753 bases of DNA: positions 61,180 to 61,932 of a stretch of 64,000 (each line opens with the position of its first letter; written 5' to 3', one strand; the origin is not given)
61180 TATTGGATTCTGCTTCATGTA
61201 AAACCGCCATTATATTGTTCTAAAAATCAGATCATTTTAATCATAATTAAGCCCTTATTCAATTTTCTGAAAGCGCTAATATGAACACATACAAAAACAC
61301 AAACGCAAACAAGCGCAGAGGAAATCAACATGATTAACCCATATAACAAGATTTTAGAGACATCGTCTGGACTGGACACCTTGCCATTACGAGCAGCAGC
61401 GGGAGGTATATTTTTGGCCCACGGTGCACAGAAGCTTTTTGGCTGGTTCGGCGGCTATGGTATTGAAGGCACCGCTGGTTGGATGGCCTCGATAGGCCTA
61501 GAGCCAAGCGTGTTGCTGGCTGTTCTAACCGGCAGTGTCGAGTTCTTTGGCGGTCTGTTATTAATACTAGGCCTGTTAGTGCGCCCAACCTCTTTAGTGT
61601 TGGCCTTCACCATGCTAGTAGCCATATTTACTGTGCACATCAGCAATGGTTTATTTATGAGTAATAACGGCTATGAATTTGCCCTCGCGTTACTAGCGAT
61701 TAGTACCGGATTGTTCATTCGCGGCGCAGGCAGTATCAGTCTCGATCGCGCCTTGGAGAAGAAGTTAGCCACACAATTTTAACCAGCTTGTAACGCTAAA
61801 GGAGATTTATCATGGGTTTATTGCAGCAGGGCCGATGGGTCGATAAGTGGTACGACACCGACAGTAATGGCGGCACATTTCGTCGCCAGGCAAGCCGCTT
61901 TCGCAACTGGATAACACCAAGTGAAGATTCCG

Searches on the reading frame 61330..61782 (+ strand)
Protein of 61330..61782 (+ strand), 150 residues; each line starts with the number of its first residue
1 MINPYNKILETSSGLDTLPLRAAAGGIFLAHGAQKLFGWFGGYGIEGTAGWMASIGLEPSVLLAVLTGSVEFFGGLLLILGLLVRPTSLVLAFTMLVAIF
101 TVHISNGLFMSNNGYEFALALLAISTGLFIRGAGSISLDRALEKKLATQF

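Call 37: find_encoding_contigs(protein=window:61330-61782:+, flank=10000, max_places=3)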
Protein window:61330-61782:+ (150 aa): 1 contig read that carries it; 1 place shown.
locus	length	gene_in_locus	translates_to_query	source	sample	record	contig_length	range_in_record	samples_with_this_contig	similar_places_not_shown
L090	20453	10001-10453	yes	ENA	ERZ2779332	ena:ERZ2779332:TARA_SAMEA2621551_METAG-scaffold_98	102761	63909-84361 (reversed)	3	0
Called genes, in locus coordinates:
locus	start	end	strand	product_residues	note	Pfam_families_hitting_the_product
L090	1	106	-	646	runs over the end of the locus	PF04183:IucA_IucC, PF06276:FhuF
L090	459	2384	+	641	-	PF04183:IucA_IucC, PF06276:FhuF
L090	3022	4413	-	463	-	PF01554:MatE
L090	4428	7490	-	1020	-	PF00873:ACR_tran, PF03176:MMPL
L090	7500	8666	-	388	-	PF25917:BSH_RND, PF25876:HH_MFP_RND (weak)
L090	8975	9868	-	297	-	PF00126:HTH_1, PF03466:LysR_substrate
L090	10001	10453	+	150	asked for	PF07681:DoxX, PF04173:DoxD (weak)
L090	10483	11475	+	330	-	PF13409:GST_N_2, PF00043:GST_C (faint), PF13410:GST_C_2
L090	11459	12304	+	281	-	PF02678:Pirin, PF05726:Pirin_C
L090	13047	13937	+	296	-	PF13795:HupE_UreJ_2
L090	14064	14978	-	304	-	-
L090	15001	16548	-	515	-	PF13091:PLDc_2, PF00614:PLDc (faint), PF13091:PLDc_2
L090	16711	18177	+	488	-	PF01694:Rhomboid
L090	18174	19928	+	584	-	PF13428:TPR_14 (faint)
